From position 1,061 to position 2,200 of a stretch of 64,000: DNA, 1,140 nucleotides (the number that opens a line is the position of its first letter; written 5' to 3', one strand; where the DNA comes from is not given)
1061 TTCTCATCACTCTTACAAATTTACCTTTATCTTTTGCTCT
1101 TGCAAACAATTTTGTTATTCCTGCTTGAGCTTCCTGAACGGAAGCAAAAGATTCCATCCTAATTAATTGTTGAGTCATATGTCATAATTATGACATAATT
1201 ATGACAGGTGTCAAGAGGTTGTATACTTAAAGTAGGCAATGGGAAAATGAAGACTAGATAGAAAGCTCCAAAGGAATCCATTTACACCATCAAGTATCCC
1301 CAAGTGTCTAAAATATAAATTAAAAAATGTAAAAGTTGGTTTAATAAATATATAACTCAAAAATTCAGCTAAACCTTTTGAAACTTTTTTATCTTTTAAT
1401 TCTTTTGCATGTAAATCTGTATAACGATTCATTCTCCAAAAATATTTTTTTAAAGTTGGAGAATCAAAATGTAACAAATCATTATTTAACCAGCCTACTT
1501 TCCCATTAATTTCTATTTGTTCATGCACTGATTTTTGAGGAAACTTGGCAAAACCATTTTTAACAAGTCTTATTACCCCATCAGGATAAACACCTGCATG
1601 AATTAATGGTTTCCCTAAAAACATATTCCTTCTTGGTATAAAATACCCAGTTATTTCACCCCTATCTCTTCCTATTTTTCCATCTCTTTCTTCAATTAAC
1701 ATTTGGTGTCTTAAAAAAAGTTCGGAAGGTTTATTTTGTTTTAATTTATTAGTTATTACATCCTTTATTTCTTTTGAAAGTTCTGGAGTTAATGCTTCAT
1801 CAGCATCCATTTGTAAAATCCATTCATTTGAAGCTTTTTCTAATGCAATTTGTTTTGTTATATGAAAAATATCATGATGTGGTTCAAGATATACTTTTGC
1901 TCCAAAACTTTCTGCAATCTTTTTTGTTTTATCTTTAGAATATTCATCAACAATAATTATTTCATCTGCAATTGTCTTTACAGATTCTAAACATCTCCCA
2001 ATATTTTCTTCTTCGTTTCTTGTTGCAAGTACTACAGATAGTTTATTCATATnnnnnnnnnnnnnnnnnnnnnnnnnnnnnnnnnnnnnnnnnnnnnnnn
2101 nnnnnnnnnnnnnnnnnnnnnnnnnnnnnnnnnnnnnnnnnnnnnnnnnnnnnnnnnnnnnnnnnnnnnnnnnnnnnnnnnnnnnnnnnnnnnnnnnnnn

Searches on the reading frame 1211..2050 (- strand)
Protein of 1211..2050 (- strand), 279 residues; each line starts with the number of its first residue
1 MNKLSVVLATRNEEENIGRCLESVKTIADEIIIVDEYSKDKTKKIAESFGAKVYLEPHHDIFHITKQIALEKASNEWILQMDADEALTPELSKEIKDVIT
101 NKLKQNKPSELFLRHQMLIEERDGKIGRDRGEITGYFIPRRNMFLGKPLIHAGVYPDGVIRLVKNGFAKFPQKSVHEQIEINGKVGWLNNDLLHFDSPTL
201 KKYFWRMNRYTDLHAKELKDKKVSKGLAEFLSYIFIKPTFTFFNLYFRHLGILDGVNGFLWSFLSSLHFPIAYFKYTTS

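Call 6: search_protein_families(library=pfam, proteins=[window:1211-2050:-], max_evalue=0.01)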
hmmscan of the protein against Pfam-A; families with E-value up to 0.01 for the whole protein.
window:1211-2050:- (279 aa): 3 families
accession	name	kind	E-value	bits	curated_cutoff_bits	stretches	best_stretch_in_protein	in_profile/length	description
PF00535.33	Glycos_transf_2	-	4.1e-17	63.1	23.3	1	5-94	1-98/168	Glycosyl transferase family 2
PF13704.12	Glyco_tranf_2_4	-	2.2e-05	25.3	27.5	1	11-91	1-88/98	Glycosyl transferase family 2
PF10111.15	Glyco_tranf_2_2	-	0.0037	17.2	27.3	1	5-126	1-134/276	Glycosyltransferase like family 2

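Call 55: search_protein_families(library=ncbifam, proteins=[window:1211-2050:-], max_evalue=0.00001)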
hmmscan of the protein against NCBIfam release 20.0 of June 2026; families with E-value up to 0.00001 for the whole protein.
window:1211-2050:- (279 aa): 5 families
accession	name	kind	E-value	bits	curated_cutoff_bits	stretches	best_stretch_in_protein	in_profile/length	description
TIGR04195.1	S_glycosyl_SunS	equivalog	2.3e-12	46.5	350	1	9-97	64-153/421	SunS family peptide S-glycosyltransferase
TIGR04283.1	glyco_like_mftF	equivalog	1.3e-10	41.3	182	1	4-102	1-100/221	TIGR04283 family arsenosugar biosynthesis glycosyltransferase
NF010496.0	PRK13915.1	equivalog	3.4e-09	36.2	262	1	2-55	31-90/307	glucosyl-3-phosphoglycerate synthase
TIGR04182.1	glyco_TIGR04182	equivalog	2.9e-07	30.2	325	1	5-95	3-93/293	S-layer glycoprotein N-glycosyltransferase AglJ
NF007482.0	PRK10073.1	equivalog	7.9e-06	25.1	423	0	2-98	6-109/334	glycosyltransferase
